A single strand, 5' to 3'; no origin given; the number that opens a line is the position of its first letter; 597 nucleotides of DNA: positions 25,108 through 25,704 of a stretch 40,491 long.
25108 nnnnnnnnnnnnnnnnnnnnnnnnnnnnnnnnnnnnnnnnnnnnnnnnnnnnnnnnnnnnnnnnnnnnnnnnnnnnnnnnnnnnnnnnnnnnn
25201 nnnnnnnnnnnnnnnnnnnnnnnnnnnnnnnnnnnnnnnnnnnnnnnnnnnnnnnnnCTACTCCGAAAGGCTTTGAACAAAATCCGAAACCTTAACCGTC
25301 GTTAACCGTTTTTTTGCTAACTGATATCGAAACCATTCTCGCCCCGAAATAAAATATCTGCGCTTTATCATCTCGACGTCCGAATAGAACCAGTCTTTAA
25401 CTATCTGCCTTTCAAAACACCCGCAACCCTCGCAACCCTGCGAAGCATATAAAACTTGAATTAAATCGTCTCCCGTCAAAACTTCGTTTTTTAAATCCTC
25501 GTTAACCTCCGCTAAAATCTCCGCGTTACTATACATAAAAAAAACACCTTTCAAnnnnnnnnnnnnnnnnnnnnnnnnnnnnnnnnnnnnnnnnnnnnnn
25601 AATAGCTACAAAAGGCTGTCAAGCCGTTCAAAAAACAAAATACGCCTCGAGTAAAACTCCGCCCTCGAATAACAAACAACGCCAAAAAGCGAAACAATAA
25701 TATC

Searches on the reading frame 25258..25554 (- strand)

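Call 8: search_protein_families(library=pfam, proteins=[window:25258-25554:-], max_evalue=1)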
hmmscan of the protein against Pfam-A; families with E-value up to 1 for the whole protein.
window:25258-25554:- (98 aa): 1 family
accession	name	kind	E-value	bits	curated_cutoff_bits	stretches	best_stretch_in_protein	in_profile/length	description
PF19614.4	DUF6119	-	0.11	11.6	27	1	46-82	316-352/524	Family of unknown function (DUF6119)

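Call 53: search_protein_families(library=phrogs, proteins=[window:25258-25554:-], max_evalue=0.01)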
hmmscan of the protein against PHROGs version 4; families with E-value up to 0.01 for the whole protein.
window:25258-25554:- (98 aa): 0 families

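Call 54: search_protein_families(library=ncbifam, proteins=[window:25258-25554:-], max_evalue=0.1)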
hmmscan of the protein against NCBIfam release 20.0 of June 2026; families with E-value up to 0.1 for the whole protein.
window:25258-25554:- (98 aa): 0 families

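Call 55: search_protein_families(library=padloc, proteins=[window:25258-25554:-], max_evalue=0.1)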
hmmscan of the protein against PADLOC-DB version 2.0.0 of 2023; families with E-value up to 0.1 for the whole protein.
window:25258-25554:- (98 aa): 0 families
